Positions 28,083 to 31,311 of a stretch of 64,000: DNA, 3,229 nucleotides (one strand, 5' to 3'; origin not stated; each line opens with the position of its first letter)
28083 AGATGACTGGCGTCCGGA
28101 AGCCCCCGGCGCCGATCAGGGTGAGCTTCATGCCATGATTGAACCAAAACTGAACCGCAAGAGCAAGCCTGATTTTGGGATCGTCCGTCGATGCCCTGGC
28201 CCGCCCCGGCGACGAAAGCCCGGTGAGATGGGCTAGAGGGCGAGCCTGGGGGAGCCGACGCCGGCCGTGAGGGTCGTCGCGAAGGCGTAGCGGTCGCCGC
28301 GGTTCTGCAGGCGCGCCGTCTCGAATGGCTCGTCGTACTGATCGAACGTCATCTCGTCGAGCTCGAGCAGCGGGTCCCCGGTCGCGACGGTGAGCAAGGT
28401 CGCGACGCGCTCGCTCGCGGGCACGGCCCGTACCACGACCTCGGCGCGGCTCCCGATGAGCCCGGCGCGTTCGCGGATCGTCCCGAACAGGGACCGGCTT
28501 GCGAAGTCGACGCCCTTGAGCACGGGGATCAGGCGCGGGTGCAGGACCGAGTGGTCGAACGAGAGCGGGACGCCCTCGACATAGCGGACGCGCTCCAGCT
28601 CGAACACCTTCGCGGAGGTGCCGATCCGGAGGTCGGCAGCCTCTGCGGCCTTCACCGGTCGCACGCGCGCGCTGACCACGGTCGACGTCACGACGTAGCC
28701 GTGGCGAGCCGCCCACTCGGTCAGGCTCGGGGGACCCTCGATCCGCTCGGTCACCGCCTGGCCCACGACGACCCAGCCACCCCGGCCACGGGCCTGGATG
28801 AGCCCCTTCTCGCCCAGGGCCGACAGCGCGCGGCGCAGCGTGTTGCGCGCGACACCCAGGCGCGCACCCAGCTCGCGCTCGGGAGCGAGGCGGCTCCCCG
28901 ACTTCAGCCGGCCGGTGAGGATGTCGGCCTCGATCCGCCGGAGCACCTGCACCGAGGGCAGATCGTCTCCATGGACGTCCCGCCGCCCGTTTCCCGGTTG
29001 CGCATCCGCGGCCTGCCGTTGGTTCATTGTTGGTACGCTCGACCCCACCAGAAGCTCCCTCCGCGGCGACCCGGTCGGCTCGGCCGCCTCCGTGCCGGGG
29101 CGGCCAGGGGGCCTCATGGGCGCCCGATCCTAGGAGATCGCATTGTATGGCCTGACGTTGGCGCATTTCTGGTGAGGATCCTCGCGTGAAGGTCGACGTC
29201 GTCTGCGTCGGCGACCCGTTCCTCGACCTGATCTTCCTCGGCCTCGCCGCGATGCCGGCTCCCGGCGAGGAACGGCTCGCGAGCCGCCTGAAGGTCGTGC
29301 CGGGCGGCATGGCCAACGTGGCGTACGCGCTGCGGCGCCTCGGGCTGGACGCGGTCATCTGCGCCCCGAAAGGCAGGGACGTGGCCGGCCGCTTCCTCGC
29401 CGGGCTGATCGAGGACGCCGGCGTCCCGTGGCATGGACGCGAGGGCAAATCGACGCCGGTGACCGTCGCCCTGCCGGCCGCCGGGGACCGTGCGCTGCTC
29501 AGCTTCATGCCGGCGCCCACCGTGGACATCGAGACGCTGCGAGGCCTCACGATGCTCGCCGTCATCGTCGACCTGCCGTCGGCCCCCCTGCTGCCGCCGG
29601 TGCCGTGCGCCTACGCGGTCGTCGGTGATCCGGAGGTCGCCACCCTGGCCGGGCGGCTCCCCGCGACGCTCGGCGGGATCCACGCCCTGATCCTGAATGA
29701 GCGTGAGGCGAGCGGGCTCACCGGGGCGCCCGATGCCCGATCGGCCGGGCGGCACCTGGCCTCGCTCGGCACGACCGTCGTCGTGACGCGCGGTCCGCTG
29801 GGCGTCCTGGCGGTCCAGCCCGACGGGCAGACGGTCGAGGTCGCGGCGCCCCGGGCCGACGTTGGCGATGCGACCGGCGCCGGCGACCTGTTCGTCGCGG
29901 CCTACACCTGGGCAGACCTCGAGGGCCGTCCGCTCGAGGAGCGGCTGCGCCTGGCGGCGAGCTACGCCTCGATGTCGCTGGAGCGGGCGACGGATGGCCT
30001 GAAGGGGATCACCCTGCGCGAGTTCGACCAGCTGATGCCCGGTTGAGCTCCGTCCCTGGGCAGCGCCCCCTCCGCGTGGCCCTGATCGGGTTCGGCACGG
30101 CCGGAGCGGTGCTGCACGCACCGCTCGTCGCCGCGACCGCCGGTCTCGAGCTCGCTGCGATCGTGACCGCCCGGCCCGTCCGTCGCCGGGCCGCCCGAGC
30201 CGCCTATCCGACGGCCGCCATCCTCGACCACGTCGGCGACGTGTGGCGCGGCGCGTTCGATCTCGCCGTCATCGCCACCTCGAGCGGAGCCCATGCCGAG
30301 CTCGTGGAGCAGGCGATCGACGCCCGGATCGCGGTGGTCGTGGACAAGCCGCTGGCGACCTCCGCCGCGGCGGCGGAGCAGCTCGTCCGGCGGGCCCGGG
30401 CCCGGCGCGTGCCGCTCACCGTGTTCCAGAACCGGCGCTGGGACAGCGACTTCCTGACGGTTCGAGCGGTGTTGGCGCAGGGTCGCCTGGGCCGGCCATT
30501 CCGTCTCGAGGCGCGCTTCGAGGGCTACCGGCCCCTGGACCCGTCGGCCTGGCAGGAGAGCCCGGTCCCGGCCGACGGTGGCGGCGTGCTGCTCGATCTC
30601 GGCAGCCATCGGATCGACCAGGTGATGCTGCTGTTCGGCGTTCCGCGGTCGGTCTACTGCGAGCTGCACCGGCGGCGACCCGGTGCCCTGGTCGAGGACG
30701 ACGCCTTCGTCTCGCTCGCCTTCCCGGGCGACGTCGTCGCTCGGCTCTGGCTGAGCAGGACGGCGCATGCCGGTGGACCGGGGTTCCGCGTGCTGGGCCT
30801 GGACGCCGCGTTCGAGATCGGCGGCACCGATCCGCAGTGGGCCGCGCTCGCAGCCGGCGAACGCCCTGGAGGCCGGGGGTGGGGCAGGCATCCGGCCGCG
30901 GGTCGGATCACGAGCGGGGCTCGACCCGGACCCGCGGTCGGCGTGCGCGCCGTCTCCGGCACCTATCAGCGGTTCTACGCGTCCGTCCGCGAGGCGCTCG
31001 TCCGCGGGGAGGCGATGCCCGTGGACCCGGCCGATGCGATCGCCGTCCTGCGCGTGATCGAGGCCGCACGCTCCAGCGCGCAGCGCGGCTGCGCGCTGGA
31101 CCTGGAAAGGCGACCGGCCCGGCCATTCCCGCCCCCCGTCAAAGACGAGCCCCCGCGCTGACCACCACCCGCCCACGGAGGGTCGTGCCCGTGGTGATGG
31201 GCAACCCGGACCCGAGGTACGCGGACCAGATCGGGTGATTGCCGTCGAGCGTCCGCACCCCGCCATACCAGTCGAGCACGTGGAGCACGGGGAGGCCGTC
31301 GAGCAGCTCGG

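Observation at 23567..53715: Six copies of a ~30-bp promoter-like module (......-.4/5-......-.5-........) in front of sugar-utilisation genes, a GntR regulator and a P450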

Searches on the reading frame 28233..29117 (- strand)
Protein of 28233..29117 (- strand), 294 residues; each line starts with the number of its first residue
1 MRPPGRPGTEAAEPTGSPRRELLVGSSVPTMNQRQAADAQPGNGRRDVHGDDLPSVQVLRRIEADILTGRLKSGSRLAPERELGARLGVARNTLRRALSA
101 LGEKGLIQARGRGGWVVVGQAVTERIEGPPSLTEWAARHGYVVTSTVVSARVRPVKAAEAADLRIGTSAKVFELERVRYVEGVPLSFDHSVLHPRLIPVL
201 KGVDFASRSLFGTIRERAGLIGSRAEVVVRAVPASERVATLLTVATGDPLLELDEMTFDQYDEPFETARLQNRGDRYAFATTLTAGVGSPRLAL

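Call 7: search_protein_families(library=pfam, proteins=[window:28233-29117:-])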
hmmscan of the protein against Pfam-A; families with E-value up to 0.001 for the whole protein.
window:28233-29117:- (294 aa): 4 families
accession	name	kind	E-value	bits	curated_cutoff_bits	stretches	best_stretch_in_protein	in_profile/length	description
PF07702.18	UTRA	-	2.8e-31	108.7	23.8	1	140-277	3-140/141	UTRA domain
PF00392.27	GntR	-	7.9e-17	61.1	27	1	56-117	3-64/64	Bacterial regulatory proteins, gntR family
PF25213.1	HVO_A0261_N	-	9.1e-06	25.9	35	1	79-126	26-74/86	HVO_A0261 N-terminal domain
PF13545.12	HTH_Crp_2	-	3.7e-05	24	27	1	81-113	26-58/70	Crp-like helix-turn-helix domain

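Call 30: search_protein_families(library=ncbifam, proteins=[window:28233-29027:-], max_evalue=0.00001)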
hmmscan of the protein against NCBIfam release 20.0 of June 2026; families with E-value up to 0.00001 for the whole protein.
window:28233-29027:- (264 aa): 23 families
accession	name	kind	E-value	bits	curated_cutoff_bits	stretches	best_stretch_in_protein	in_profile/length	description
TIGR02018.2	his_ut_repres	equivalog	6.7e-29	100.9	220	1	27-251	3-224/226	histidine utilization transcriptional repressor HutC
NF041547.1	GntR_LSA1692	equivalog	5.6e-26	91.6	275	1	27-254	5-231/233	GntR family transcriptional regulator, LSA1692 subfamily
TIGR03337.1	phnR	equivalog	1.5e-25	90.2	296.75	1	28-232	6-209/231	phosphonate utilization transcriptional regulator PhnR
NF008491.0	PRK11402.1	subfamily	9.8e-25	87.5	269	1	24-250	12-237/243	GntR family transcriptional regulator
TIGR02325.1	C_P_lyase_phnF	equivalog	1.8e-24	86.6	156.8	1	27-249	12-234/238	phosphonate metabolism transcriptional regulator PhnF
TIGR02404.1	trehalos_R_Bsub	equivalog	4.9e-21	75.4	211.95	1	27-249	4-227/233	trehalose operon repressor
NF052441.1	TransRegRv0792c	equivalog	5.4e-21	75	400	1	24-257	17-250/260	Rv0792c family HTH-type transcriptional regulator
NF007292.0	PRK09764.1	equivalog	2.3e-16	59.7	281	1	27-250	9-231/240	GntR family transcriptional regulator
NF007486.0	PRK10079.1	equivalog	4.2e-16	59.4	363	1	31-224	20-211/241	phosphonate metabolism transcriptional regulator PhnF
NF052282.1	PLP_TF_PdxR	equivalog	7.9e-11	41.6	320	1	26-95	4-73/448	MocR-like pyridoxine biosynthesis transcription factor PdxR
NF011575.0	PRK14999.1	equivalog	2.7e-10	40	424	1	28-250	17-236/241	histidine utilization repressor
NF052290.2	MocR_like_YczR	exception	7.1e-10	38.2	487.4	1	27-95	23-92/458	MocR-like transcription factor YczR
NF007001.0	PRK09464.1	equivalog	1.7e-09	37.7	330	1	28-92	15-78/254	pyruvate dehydrogenase complex transcriptional repressor PdhR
NF007741.0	PRK10421.1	equivalog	3.3e-09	36.5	311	1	26-86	10-71/262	transcriptional regulator LldR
NF012025.0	PRK15481.1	equivalog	3.8e-09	35.7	573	1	28-100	11-83/432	MocR-like B6 salvage transcription factor PtsJ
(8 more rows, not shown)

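Call 31: search_solved_structures(query=window:28233-29027:-, max_evalue=0.00001)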
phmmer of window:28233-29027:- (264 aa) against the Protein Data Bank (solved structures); distinct sequences matched with E-value up to 0.00001: 16.
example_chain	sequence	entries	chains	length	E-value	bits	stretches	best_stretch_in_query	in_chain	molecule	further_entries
2ra5_A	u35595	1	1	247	2.2e-18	70.2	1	27-252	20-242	Putative transcriptional regulator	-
2wv0_A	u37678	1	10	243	6.6e-18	68.6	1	26-250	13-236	HTH-TYPE TRANSCRIPTIONAL REPRESSOR YVOA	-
4u0v_A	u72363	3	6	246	6.7e-18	68.6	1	26-250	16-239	HTH-type transcriptional repressor YvoA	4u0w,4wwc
3f8m_A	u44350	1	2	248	7.6e-15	58.6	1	28-254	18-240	GntR-family protein transcriptional regulator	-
4zs8_A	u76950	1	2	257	1.1e-14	58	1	29-253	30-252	HTH-type transcriptional repressor DasR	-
9i0v_A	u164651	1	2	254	1.2e-14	58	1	34-253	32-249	HTH-type transcriptional repressor DasR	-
3bwg_A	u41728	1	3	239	1e-12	51.6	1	27-247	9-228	Uncharacterized HTH-type transcriptional regulator yydK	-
3ddv_A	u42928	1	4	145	4.3e-12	49.6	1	113-249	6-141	Transcriptional regulator (GntR family)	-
4zsb_A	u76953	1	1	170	1.5e-08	38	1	130-253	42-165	HTH-type transcriptional repressor DasR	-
4zsi_A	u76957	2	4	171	1.6e-08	37.9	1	130-253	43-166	HTH-type transcriptional repressor DasR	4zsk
3f8l_A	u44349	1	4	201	3.7e-08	36.7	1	98-254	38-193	HTH-type transcriptional repressor phnF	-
5kvr_A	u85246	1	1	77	4.6e-07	33.1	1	28-85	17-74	Pyruvate dehydrogenase complex repressor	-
3cnv_A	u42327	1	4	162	5.4e-07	32.9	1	123-252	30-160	Putative GntR-family transcriptional regulator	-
3hfi_A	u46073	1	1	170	1.2e-06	31.8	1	112-253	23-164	Putative regulator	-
9wfi_A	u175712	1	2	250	6.2e-06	29.4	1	32-84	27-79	Uncharacterized HTH-type transcriptional regulator Rv0494,Fatty acid metabolism regulator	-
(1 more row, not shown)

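Call 49: find_homologous_proteins(query=window:28233-29027:-, max_evalue=1e-20)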
Query window:28233-29027:- (264 aa): 239 proteins with E <= 1e-20 among 8000 candidates; the best 120 are listed.
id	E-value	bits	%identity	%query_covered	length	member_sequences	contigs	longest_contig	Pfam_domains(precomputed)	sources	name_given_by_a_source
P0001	1.1e-163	561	100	100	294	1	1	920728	PF00392.28,PF07702.19,PF25213.2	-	-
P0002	2.5e-143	494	89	100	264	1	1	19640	PF00392.28,PF07702.19,PF13545.13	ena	-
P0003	3.1e-141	487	85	100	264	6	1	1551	PF00392.28,PF07702.19,PF13545.13,PF25213.2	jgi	jgi:GntR family transcriptional regulator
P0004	2.6e-140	484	86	100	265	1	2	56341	PF00392.28,PF07702.19,PF13545.13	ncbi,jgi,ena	jgi:DNA-binding GntR family transcriptional regulator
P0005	2.9e-140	484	85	100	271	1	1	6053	PF00392.28,PF07702.19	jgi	jgi:GntR family transcriptional regulator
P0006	3.7e-140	484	85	100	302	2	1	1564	PF00392.28,PF07702.19,PF13545.13,PF25213.2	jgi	jgi:GntR family transcriptional regulator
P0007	9.2e-140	482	87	100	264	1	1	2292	PF00392.28,PF07702.19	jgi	jgi:GntR family transcriptional regulator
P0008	9.3e-140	482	84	100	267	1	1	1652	PF00392.28,PF07702.19,PF13545.13,PF25213.2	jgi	jgi:GntR family transcriptional regulator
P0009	1.0e-139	482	86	100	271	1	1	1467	PF00392.28,PF07702.19,PF13545.13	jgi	jgi:GntR family transcriptional regulator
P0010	1.7e-139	482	86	100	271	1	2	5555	PF00392.28,PF07702.19,PF13545.13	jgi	jgi:GntR family transcriptional regulator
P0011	1.9e-139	481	85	100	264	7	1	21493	PF00392.28,PF07702.19,PF13545.13,PF25213.2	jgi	jgi:GntR family transcriptional regulator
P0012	4.9e-139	480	86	100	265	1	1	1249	PF00392.28,PF07702.19,PF13545.13,PF25213.2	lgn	-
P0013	1.4e-137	475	83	100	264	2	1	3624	PF00392.28,PF07702.19,PF13545.13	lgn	-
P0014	1.5e-137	475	85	100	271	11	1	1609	PF00392.28,PF07702.19,PF13545.13,PF25213.2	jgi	jgi:GntR family transcriptional regulator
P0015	2.7e-137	474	85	100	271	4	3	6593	PF00392.28,PF07702.19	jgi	jgi:GntR family transcriptional regulator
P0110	7.6e-100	352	69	92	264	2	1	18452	PF00392.28,PF07702.19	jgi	jgi:GntR family transcriptional regulator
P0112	7.7e-95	335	65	95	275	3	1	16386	PF00392.28,PF07702.19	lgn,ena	-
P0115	3.6e-92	327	64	94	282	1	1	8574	PF00392.28,PF07702.19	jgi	jgi:DNA-binding GntR family transcriptional regulator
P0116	8.5e-92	325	59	100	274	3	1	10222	PF00392.28,PF07702.19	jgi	jgi:DNA-binding GntR family transcriptional regulator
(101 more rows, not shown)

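Call 64: find_encoding_contigs(protein=P0116, flank=5000, max_places=2)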
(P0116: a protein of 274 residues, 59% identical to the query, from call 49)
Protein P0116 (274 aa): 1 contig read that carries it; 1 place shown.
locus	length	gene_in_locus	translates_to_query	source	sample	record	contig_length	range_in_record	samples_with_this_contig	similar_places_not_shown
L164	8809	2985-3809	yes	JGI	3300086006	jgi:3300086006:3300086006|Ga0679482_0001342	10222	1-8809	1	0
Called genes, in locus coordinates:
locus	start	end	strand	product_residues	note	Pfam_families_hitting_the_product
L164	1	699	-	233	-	?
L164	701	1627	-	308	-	PF00294:PfkB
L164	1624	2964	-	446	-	PF02056:Glyco_hydro_4, PF11975:Glyco_hydro_4C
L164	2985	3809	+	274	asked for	PF00392:GntR, PF07702:UTRA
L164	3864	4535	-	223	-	PF13462:Thioredoxin_4, PF01323:DSBA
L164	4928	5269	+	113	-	PF01329:Pterin_4a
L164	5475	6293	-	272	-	PF04909:Amidohydro_2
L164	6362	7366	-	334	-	PF00248:Aldo_ket_red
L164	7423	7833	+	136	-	PF08818:DUF1801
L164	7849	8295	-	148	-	-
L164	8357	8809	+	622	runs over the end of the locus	?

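Call 65: find_encoding_contigs(protein=P0112, flank=5000, max_places=2)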
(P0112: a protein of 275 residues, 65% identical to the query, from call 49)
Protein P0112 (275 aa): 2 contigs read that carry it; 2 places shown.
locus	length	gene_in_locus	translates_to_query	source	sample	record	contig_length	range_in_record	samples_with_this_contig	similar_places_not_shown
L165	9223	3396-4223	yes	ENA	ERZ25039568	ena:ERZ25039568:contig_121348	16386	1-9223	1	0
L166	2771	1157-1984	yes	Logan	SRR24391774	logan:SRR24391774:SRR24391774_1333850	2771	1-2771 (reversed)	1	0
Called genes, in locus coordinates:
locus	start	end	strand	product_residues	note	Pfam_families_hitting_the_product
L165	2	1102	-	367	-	?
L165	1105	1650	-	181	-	PF00294:PfkB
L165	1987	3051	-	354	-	PF02056:Glyco_hydro_4, PF11975:Glyco_hydro_4C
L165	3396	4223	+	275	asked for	PF00392:GntR, PF07702:UTRA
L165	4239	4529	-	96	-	-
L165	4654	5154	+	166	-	PF06480:FtsH_ext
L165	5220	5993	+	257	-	PF13191:AAA_16 (weak), PF00004:AAA, PF07728:AAA_5 (weak)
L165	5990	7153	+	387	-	PF01434:Peptidase_M41, PF08818:DUF1801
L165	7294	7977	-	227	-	-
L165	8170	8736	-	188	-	PF00583:Acetyltransf_1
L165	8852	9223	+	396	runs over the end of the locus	PF01408:GFO_IDH_MocA, PF03447:NAD_binding_3 (weak), PF02894:GFO_IDH_MocA_C, PF22725:GFO_IDH_MocA_C3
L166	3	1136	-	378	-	?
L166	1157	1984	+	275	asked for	PF00392:GntR, PF07702:UTRA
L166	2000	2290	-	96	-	-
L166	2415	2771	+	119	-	?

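Call 66: find_encoding_contigs(protein=P0115, flank=5000, max_places=2)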
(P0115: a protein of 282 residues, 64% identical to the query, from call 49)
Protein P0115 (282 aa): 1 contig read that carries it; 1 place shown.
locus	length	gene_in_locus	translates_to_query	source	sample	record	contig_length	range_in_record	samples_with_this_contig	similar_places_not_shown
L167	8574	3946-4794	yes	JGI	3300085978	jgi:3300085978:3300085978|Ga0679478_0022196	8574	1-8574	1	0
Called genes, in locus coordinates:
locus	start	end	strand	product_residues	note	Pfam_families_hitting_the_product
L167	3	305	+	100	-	?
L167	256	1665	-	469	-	PF01547:SBP_bac_1, PF13416:SBP_bac_8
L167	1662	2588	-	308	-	PF00294:PfkB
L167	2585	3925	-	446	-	PF02056:Glyco_hydro_4, PF11975:Glyco_hydro_4C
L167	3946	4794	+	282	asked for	PF00392:GntR, PF07702:UTRA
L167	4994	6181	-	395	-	PF06441:EHN, PF00561:Abhydrolase_1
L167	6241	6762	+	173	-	PF12802:MarR_2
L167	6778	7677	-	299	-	PF20628:Dyp_perox_C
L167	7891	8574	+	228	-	?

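Call 67: find_encoding_contigs(protein=P0110, flank=5000, max_places=2)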
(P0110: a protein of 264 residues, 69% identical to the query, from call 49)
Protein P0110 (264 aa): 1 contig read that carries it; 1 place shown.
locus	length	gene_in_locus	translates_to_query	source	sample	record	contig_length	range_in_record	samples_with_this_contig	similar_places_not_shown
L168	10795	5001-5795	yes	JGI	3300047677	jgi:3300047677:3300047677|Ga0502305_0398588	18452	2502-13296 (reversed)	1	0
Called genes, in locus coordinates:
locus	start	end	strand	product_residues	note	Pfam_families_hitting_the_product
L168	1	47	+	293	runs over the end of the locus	PF13365:Trypsin_2, PF13180:PDZ_2 (faint), PF17820:PDZ_6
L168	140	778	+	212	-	PF09990:DUF2231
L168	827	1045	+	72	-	-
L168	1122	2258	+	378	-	-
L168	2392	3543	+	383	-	PF00990:GGDEF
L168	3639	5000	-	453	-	PF02056:Glyco_hydro_4, PF11975:Glyco_hydro_4C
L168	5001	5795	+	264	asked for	PF00392:GntR, PF07702:UTRA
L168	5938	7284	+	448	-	PF02056:Glyco_hydro_4, PF11975:Glyco_hydro_4C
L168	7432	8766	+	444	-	PF01547:SBP_bac_1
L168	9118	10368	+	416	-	PF02811:PHP (weak)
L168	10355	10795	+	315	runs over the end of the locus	PF00528:BPD_transp_1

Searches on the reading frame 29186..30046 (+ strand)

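Call 7: search_protein_families(library=pfam, proteins=[window:29186-30046:+])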
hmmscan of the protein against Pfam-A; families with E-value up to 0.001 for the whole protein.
window:29186-30046:+ (286 aa): 1 family
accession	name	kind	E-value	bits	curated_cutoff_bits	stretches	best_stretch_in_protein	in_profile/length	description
PF00294.29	PfkB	-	2.8e-30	106.1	25.8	2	155-268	174-293/302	pfkB family carbohydrate kinase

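Call 30: search_protein_families(library=ncbifam, proteins=[window:29186-30046:+], max_evalue=0.00001)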
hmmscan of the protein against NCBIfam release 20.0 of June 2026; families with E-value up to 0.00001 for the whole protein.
window:29186-30046:+ (286 aa): 15 families
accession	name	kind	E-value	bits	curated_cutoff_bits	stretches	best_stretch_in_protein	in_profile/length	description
TIGR02152.1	D_ribokin_bact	equivalog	1.3e-16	60.8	299.65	1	165-267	176-283/298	ribokinase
TIGR04382.1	myo_inos_iolC_N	equivalog_domain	6.3e-16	58.5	300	1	165-268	189-293/309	5-dehydro-2-deoxygluconokinase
TIGR02198.1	rfaE_dom_I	equivalog_domain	3.6e-14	52.6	345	1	196-265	228-297/315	D-glycero-beta-D-manno-heptose-7-phosphate kinase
TIGR03168.1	1-PFK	subfamily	8e-14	51.2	216.4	1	181-269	198-286/305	hexose kinase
NF041332.1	KDG_KDGal_kin_Halo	equivalog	3.5e-12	46.4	440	1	162-271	187-296/320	bifunctional 2-dehydro-3-deoxygluconokinase/2-dehydro-3-deoxygalactonokinase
TIGR03828.1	pfkB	equivalog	3.6e-12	45.9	292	1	182-269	199-286/305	1-phosphofructokinase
NF008353.0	PRK11142.1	equivalog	2.1e-10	40.6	341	1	169-268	183-287/307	ribokinase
NF006957.1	PRK09434.1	equivalog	2.3e-10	40.5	450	0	33-114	21-105/302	fructokinase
NF053626.1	RibKinHalex1628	equivalog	1e-09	38.3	330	0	165-263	177-271/293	ATP-dependent ribose-1-phosphate kinase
NF008454.0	PRK11316.1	equivalog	1.6e-09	36.9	521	0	197-267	227-297/475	bifunctional D-glycero-beta-D-manno-heptose-7-phosphate kinase/D-glycero-beta-D-manno-heptose 1-phosphate adenylyltransferase HldE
NF007632.0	PRK10294.1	equivalog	8.7e-08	31.8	353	0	178-258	199-280/310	6-phosphofructokinase II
NF047869.1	myo_kin_aldol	exception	1.1e-07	30.6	600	0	3-79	7-79/586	bifunctional 5-dehydro-2-deoxygluconokinase/5-dehydro-2-deoxyphosphogluconate aldolase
NF007321.0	PRK09813.1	equivalog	2.1e-06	27.4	247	0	196-266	187-256/261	fructoselysine 6-kinase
NF041134.1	R1P_kin_Thcocales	equivalog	4.1e-06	26.4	500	0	3-265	1-263/291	ADP-dependent ribose-1-phosphate kinase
NF040938.1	KDG_KDGal_kin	equivalog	4.4e-06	26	400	0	165-265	184-284/305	bifunctional 2-dehydro-3-deoxygluconokinase/2-dehydro-3-deoxygalactonokinase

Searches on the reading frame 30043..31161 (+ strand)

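Call 7: search_protein_families(library=pfam, proteins=[window:30043-31161:+])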
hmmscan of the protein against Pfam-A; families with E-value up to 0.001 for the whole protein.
window:30043-31161:+ (372 aa): 3 families
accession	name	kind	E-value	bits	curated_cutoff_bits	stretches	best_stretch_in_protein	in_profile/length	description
PF22725.1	GFO_IDH_MocA_C3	-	1.9e-26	92.9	27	1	137-255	1-121/124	GFO/IDH/MocA C-terminal domain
PF02894.22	GFO_IDH_MocA_C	-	3.4e-25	89.6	22.9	1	143-349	3-213/218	Oxidoreductase family, C-terminal alpha/beta domain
PF01408.29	GFO_IDH_MocA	-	4.6e-18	66.5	24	1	10-127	1-118/120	Oxidoreductase family, NAD-binding Rossmann fold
